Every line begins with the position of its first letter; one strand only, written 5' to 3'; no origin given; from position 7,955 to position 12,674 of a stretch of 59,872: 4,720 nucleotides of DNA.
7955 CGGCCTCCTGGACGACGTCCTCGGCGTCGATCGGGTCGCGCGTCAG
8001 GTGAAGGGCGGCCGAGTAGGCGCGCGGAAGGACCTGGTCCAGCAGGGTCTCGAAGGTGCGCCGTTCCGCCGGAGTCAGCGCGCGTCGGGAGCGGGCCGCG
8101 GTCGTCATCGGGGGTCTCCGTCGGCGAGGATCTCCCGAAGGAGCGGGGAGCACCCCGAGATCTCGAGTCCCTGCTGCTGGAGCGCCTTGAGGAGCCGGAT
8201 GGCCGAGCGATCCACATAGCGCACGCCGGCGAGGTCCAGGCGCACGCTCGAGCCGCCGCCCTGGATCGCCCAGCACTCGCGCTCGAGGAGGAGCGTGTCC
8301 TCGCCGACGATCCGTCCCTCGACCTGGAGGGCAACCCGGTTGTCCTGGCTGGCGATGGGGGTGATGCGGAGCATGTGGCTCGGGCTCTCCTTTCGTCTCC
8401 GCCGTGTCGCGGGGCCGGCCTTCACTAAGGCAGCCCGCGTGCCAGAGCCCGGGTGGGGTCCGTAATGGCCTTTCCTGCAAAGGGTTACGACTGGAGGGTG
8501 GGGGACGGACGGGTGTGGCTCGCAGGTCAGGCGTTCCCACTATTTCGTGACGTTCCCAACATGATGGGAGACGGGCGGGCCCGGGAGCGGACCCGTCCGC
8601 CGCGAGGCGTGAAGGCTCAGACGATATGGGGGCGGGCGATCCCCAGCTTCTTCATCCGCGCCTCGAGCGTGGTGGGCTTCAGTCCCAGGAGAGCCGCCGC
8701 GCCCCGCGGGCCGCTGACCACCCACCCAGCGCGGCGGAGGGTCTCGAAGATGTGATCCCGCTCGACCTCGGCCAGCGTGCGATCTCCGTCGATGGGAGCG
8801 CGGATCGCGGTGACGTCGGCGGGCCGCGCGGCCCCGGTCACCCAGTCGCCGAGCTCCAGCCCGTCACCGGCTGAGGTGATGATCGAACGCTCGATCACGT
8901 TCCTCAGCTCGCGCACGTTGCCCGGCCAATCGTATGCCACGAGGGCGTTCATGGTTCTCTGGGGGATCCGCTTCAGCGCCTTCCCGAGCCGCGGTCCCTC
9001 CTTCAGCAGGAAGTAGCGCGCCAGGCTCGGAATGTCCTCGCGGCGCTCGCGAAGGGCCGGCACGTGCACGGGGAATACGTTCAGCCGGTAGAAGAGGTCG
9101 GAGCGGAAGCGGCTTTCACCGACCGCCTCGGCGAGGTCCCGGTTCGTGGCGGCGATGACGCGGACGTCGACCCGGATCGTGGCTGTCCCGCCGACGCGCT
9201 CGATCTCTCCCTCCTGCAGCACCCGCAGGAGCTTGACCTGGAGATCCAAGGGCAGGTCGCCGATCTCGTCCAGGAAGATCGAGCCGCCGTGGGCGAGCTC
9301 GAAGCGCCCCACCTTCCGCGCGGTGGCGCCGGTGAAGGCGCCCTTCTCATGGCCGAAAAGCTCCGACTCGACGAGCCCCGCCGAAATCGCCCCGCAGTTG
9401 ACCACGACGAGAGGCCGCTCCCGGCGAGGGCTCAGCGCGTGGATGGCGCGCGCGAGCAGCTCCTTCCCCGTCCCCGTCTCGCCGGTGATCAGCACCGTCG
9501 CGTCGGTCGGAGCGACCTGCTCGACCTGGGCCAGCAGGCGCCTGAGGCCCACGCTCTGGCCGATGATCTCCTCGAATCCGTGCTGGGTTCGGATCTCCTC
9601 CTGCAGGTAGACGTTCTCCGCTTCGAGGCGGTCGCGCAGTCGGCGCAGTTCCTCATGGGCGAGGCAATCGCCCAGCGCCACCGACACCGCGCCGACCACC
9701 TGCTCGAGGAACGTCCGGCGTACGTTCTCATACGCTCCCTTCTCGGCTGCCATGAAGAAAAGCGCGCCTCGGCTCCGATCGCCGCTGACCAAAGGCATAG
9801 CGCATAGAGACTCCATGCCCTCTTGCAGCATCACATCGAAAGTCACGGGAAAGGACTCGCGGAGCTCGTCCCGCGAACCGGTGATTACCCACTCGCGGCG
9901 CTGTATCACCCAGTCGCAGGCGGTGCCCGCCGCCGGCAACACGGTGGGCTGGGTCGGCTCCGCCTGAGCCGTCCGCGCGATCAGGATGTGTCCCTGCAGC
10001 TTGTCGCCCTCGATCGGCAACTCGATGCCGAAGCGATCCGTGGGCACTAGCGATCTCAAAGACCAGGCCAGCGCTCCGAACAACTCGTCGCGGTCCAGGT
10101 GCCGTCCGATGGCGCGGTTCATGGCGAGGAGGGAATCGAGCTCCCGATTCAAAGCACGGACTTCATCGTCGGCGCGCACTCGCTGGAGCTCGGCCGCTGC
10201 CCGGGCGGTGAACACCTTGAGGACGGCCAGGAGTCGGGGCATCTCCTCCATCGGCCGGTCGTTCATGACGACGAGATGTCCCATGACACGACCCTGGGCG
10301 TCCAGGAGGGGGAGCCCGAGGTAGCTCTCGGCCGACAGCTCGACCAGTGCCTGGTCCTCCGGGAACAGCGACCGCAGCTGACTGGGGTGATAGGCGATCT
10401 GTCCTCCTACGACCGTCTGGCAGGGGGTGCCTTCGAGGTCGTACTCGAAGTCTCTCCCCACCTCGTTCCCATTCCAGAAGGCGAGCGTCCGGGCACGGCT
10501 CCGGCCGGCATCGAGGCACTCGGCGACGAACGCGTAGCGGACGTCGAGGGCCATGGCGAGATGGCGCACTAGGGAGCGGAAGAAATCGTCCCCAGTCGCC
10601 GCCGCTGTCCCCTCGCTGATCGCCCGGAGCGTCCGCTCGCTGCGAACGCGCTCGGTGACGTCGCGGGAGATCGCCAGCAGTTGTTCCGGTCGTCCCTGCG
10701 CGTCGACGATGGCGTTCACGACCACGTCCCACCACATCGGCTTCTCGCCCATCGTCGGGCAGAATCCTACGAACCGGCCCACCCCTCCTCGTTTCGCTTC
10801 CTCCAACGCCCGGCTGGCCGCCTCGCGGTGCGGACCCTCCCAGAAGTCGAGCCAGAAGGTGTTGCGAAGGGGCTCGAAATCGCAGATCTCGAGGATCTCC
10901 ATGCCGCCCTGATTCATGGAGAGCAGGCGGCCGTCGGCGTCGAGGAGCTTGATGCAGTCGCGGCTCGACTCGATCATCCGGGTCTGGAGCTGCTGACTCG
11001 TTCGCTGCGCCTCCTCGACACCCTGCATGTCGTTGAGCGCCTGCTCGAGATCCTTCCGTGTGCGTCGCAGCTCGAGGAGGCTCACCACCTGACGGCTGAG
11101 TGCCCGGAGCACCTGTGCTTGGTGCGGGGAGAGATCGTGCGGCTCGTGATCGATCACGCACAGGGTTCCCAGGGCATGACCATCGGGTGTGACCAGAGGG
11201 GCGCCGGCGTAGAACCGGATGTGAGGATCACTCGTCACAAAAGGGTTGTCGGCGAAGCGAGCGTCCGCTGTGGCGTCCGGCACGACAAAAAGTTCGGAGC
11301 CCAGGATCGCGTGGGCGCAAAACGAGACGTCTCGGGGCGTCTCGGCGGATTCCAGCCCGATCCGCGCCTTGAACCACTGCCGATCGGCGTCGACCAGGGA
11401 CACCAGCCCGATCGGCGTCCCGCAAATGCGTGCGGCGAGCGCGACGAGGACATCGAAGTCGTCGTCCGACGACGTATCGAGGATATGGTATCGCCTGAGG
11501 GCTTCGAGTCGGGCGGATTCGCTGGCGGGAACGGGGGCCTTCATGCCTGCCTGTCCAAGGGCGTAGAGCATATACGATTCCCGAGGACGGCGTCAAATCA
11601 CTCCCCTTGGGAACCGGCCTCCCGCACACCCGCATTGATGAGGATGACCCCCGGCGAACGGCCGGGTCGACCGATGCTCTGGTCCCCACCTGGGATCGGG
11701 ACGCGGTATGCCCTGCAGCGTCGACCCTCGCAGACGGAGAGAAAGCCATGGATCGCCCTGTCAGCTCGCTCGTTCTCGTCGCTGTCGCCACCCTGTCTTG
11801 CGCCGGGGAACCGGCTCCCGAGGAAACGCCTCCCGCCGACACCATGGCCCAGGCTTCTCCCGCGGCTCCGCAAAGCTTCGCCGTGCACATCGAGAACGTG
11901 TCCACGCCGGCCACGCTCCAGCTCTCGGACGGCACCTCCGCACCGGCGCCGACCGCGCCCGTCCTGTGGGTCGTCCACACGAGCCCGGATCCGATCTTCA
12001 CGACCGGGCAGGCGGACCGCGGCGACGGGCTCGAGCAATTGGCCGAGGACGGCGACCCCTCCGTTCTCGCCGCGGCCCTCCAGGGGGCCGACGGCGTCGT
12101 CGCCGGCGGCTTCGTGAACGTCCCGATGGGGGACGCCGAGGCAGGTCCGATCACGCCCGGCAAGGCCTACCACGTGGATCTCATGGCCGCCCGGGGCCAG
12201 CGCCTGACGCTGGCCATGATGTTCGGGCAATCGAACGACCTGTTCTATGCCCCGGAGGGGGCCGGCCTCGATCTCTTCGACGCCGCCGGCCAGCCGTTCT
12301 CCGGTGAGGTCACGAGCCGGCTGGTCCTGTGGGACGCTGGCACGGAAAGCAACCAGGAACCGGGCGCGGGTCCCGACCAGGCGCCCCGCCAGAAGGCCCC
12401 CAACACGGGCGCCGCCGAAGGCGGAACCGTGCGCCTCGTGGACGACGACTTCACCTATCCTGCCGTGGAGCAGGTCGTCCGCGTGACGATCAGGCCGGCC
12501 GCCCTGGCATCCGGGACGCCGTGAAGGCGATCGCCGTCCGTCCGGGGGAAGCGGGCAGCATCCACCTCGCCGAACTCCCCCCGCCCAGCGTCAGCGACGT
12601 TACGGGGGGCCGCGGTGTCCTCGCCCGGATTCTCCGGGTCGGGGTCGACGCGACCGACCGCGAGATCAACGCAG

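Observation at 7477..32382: A seven-site ECF promoter motif, GGAACC-N16/17-CATT, defines a local regulon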

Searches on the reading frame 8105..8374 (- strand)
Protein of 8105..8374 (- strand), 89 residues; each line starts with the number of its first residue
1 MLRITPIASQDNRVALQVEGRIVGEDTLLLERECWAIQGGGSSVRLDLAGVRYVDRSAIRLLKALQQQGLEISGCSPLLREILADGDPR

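Call 53: search_solved_structures(query=window:8105-8374:-, max_evalue=10, show_alignments=2)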
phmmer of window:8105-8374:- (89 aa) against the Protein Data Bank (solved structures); distinct sequences matched with E-value up to 10: 2.
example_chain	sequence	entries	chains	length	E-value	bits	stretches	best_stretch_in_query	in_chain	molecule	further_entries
3opn_A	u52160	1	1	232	0.41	14.1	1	41-76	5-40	putative hemolysin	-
5cul_A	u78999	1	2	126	1.1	12.8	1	45-87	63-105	Translocation protein in type III secretion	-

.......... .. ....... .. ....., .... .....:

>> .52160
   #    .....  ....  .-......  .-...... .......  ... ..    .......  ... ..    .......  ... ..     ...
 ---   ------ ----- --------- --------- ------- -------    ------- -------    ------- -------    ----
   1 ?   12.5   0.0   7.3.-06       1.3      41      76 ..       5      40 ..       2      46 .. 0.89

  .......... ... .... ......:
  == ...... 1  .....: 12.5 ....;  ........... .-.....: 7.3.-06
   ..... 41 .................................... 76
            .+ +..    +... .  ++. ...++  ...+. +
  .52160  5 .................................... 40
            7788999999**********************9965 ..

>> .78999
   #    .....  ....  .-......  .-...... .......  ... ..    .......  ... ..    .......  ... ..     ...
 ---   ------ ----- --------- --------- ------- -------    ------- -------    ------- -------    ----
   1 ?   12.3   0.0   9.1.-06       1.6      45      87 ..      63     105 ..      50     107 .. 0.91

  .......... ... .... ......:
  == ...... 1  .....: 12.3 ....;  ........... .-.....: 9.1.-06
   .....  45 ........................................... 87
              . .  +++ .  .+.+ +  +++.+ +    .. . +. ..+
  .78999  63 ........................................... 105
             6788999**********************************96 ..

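Call 56: find_homologous_proteins(query=window:8105-8374:-, max_evalue=0.001)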
Query window:8105-8374:- (89 aa): 9 proteins with E <= 0.001 among 12 candidates.
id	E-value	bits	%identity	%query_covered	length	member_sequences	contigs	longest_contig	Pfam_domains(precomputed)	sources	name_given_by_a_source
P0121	1.9e-49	183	100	100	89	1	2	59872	PF13466.13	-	-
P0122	1.6e-26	110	63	100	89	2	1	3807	PF13466.13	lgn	-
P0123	2.4e-24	103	60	99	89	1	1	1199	PF13466.13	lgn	-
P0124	8.2e-9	53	42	97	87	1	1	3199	PF01740.27,PF13466.13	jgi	jgi:ABC-type transporter Mla MlaB component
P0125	5.5e-8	50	40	96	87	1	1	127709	-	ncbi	ncbi:MAG: hypothetical protein QM756_15350 [Polyangiaceae bacterium]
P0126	2.0e-7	49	39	99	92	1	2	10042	PF01740.27,PF13466.13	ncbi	-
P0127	2.5e-7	48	40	97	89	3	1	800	PF01740.27,PF13466.13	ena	-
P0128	7.9e-6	44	37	93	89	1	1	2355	-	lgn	-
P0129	4.8e-5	41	37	100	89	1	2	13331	PF13466.13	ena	-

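Call 58: find_encoding_contigs(protein=P0125, flank=10000, max_places=1)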
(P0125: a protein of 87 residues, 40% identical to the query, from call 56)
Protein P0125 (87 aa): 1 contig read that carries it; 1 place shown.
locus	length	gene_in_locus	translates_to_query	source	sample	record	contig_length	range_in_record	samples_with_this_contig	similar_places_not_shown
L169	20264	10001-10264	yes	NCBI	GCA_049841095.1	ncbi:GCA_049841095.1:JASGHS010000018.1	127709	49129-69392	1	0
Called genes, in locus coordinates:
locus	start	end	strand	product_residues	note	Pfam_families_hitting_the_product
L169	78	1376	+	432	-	-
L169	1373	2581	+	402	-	PF10503:Esterase_PHB (weak)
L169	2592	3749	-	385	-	PF07224:Chlorophyllase (weak), PF12740:PETase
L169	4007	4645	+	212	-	PF04542:Sigma70_r2, PF08281:Sigma70_r4_2, PF04545:Sigma70_r4, PF22233:PhyR_sigma-like (weak)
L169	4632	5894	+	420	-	-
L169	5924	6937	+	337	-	-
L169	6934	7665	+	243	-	PF13385:Laminin_G_3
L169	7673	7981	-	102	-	PF07876:Dabb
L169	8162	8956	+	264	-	-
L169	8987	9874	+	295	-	PF02230:Abhydrolase_2, PF00561:Abhydrolase_1, PF07859:Abhydrolase_3 (faint)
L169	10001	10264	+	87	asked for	-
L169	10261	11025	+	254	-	PF04542:Sigma70_r2, PF08281:Sigma70_r4_2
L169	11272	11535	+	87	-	PF06532:NrsF (weak)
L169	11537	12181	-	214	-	-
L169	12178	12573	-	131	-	PF16694:Cytochrome_P460 (faint)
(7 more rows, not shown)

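Call 59: find_encoding_contigs(protein=P0129, flank=10000, max_places=1)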
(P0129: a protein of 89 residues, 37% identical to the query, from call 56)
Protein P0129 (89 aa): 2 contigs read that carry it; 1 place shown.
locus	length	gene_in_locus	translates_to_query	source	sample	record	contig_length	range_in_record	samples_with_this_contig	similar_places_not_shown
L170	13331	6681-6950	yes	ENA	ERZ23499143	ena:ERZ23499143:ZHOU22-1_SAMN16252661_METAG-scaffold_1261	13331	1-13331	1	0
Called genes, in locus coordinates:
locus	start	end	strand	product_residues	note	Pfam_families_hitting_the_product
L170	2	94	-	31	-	?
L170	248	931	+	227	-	-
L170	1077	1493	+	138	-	-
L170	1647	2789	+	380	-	-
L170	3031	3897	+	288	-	PF07228:SpoIIE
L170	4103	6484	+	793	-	PF00989:PAS, PF08448:PAS_4 (weak), PF13188:PAS_8, PF08447:PAS_3, PF13426:PAS_9, PF00158:Sigma54_activat, PF14532:Sigma54_activ_2, PF25601:AAA_lid_14, +6 more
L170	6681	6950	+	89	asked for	PF13466:STAS_2 (weak)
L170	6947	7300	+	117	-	-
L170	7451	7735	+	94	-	-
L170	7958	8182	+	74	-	-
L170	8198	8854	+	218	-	PF04542:Sigma70_r2, PF08281:Sigma70_r4_2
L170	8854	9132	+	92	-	PF13490:zf-HC2 (weak)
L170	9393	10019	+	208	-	-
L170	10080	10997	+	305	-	PF12018:FAP206 (faint), PF00900:Ribosomal_S4e (faint), PF04945:YHS (weak)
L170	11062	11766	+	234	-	PF00578:AhpC-TSA, PF08534:Redoxin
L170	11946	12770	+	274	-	PF00970:FAD_binding_6 (faint), PF00175:NAD_binding_1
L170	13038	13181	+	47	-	-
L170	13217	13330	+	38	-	?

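Call 69: predict_structure(alignment_id=A1)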
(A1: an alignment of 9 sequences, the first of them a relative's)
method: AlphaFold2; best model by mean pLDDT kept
length: 89 residues; sequences in the alignment: 9
mean_pLDDT: 89.0   pTM: 0.78
mean pLDDT of the five models: 89.0, 88.1, 88.1, 87.8, 87.5
residues with pLDDT >= 90: 56; 70-90: 29; 50-70: 3; < 50: 1
segments of 3 or more residues with pLDDT < 50: none
pLDDT, mean of each block of 10 residues (from residue 1): 88 92 92 90 93 92 91 91 70
secondary structure, 60 per line:
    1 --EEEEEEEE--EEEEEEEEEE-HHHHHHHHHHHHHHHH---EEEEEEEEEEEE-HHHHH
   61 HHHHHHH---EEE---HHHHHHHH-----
elements in order: E3-10 E13-22 H24-39 E43-54 H56-67 E71-73 H77-84

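Call 72: fold_search(model_id=the predicted structure, library=pdb)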
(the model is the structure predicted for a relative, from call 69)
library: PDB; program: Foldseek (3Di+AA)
matches with E <= 10: 834; with E <= 0.001: 18
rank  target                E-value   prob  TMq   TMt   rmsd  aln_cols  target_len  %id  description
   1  6m36_H                2.8e-05  1.00  0.77  0.69   3.0        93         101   19  The crystal structure of B. subtilis RsbV/RsbW complex in the monoclinic crystal form (released 2020-07-15)
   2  6m36_B                3.0e-05  1.00  0.77  0.69   3.1        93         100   19  The crystal structure of B. subtilis RsbV/RsbW complex in the monoclinic crystal form (released 2020-07-15)
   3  6m36_D                3.9e-05  1.00  0.77  0.70   3.0        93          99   19  The crystal structure of B. subtilis RsbV/RsbW complex in the monoclinic crystal form (released 2020-07-15)
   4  1tid_D                4.8e-05  1.00  0.78  0.61   2.2        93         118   14  Crystal Structures of the ADP and ATP bound forms of the Bacillus Anti-sigma factor SpoIIAB in complex with the Anti-a (released 2004-06-15)
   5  1thn_B                6.7e-05  1.00  0.79  0.64   2.2        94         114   14  Crystal Structures of the ADP and ATP bound forms of the Bacillus Anti-sigma factor SpoIIAB in complex with the Anti-a (released 2004-06-15)
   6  6m36_F                9.4e-05  1.00  0.74  0.70   2.9        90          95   16  The crystal structure of B. subtilis RsbV/RsbW complex in the monoclinic crystal form (released 2020-07-15)
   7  1tid_B                1.3e-04  1.00  0.79  0.61   2.1        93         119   14  Crystal Structures of the ADP and ATP bound forms of the Bacillus Anti-sigma factor SpoIIAB in complex with the Anti-a (released 2004-06-15)
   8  1th8_B                1.6e-04  1.00  0.79  0.63   2.2        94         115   14  Crystal Structures of the ADP and ATP bound forms of the Bacillus Anti-sigma factor SpoIIAB in complex with the Anti-a (released 2004-06-15)
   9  8ih8_B                2.7e-04  1.00  0.77  0.60   2.4        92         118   18  anti-sigmaF factor and Anti-sigmaF factor antagonist complex(usfx-RsfB) (released 2024-02-28)
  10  9ias_A                2.7e-04  1.00  0.75  0.15   2.9        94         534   19  Sulfate transporter SLC26A11 in nanodiscs with nanobody Nb4 (released 2026-03-04)
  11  1til_B                4.7e-04  1.00  0.74  0.59   3.0        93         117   14  Crystal Structures of the ADP and ATP bound forms of the Bacillus Anti-sigma factor SpoIIAB in complex with the Anti-a (released 2004-06-15)
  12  4hyl_A                4.7e-04  1.00  0.72  0.58   2.5        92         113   16  The crystal structure of an anti-sigma-factor antagonist from Haliangium ochraceum DSM 14365 (released 2012-11-28)
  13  9iar_A                5.7e-04  1.00  0.75  0.14   3.6        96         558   19  Sulfate transporter SLC26A11 in nanodiscs with nanobody Nb11 (released 2026-03-04)
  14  6jhk_A                7.0e-04  1.00  0.63  0.50   2.9        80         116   19  Crystal Structure of Bacillus subtilis RsbS (released 2019-09-11)
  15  4qtp_A                7.5e-04  1.00  0.78  0.62   2.3        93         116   18  Crystal Structure of an Anti-sigma Factor Antagonist from Mycobacterium paratuberculosis (released 2014-07-16)
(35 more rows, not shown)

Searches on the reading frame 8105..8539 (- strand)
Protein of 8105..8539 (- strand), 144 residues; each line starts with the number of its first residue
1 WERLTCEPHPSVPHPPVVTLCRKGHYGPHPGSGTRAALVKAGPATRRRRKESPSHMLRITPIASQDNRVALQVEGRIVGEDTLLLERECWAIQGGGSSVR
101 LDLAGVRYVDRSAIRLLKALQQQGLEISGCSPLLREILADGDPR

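Call 12: search_protein_families(library=pfam, proteins=[window:8105-8539:-], max_evalue=0.01)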
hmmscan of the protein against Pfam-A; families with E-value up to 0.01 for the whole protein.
window:8105-8539:- (144 aa): 2 families
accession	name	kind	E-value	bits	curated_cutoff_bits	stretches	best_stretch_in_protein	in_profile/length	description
PF13466.11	STAS_2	-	7.8e-06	26.4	29.2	1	91-139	22-75/80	STAS domain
PF01740.26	STAS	-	0.0022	18.2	22.6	1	66-123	8-67/106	STAS domain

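Call 14: search_protein_families(library=ncbifam, proteins=[window:8105-8539:-], max_evalue=0.001)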
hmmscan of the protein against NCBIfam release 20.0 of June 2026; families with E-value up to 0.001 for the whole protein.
window:8105-8539:- (144 aa): 0 families

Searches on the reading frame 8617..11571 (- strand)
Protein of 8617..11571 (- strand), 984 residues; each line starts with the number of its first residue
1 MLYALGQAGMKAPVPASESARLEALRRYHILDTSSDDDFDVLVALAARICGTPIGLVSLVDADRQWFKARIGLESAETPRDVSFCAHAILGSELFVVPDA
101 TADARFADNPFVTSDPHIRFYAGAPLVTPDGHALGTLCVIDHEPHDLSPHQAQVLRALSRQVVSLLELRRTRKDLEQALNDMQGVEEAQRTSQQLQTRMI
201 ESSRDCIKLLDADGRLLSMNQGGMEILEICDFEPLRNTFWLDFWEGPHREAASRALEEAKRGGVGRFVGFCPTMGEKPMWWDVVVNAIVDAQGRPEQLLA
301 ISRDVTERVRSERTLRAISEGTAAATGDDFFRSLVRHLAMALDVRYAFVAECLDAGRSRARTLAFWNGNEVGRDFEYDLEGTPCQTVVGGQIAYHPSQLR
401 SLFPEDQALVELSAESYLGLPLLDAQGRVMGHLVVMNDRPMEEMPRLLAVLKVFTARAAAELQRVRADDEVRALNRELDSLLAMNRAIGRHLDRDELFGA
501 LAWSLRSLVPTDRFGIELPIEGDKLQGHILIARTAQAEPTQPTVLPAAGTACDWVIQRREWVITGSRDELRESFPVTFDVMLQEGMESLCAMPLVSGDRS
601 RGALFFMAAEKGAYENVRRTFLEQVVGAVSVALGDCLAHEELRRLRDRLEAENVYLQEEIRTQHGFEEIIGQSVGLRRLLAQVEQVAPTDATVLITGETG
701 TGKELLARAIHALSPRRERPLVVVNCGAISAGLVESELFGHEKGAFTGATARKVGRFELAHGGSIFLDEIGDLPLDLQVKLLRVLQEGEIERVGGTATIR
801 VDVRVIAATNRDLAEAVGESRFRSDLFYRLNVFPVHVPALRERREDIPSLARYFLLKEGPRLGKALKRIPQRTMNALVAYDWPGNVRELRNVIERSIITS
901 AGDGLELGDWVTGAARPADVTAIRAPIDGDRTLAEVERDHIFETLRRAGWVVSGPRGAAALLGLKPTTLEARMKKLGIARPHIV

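Call 12: search_protein_families(library=pfam, proteins=[window:8617-11571:-], max_evalue=0.01)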
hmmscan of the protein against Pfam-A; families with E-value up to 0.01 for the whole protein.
window:8617-11571:- (984 aa): 14 families
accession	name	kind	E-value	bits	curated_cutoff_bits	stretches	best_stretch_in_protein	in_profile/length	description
PF00158.32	Sigma54_activat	-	4.3e-72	241.7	20.2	1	669-835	1-167/168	Sigma-54 interaction domain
PF01590.32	GAF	-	4.1e-29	102.2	22.4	3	39-162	6-129/133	GAF domain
PF25601.1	AAA_lid_14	-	1.9e-21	76.1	27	1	841-907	1-67/87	AAA+ ATPase lid domain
PF13185.12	GAF_2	-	9.4e-21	74.9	28.6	2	492-633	2-135/136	GAF domain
PF08448.16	PAS_4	-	1.3e-18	67.6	23.1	1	201-310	2-110/110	PAS fold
PF14532.12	Sigma54_activ_2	-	1.2e-16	61.6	25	1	670-840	1-138/138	Sigma-54 interaction domain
PF13492.12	GAF_3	-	7.6e-11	43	27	1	495-633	3-127/129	GAF domain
PF07728.20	AAA_5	-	1.6e-07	31.9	22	1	693-812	2-124/139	AAA domain (dynein-related subfamily)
PF02954.25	HTH_8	-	3.2e-07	30.4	22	1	932-976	1-42/42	Bacterial regulatory protein, Fis family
PF01078.27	Mg_chelatase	-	3.1e-05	23.9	20.3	1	686-811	18-158/207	Magnesium chelatase, subunit ChlI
PF07724.20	AAA_2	-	0.00034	21.1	27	1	692-817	5-131/166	AAA domain (Cdc48 subfamily)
PF00989.32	PAS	-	0.00038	20.9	22.6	1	198-305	5-113/113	PAS fold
PF00004.35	AAA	-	0.00095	20.1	21.2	1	693-824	1-125/131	ATPase family associated with various cellular activities (AAA)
PF00493.29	MCM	-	0.0066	16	23.3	0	688-811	55-173/224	MCM P-loop domain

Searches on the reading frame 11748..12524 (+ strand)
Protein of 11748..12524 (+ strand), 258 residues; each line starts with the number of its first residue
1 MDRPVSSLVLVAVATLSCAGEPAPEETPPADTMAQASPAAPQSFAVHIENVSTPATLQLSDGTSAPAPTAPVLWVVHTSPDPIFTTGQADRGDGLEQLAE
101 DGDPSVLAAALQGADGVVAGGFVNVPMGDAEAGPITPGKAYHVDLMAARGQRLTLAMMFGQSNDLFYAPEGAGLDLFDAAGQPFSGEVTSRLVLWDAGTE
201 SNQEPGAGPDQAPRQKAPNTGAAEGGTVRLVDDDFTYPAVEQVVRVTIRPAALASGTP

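Call 12: search_protein_families(library=pfam, proteins=[window:11748-12524:+], max_evalue=0.01)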
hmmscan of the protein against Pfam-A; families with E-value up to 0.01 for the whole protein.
window:11748-12524:+ (258 aa): 0 families

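Call 14: search_protein_families(library=ncbifam, proteins=[window:11748-12524:+], max_evalue=0.001)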
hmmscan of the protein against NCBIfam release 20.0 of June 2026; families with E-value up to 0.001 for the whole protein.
window:11748-12524:+ (258 aa): 1 family
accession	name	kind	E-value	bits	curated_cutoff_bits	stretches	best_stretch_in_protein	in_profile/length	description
NF038123.1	NF038123_dom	domain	2.3e-40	138.9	40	1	43-247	2-206/206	spondin domain-containing protein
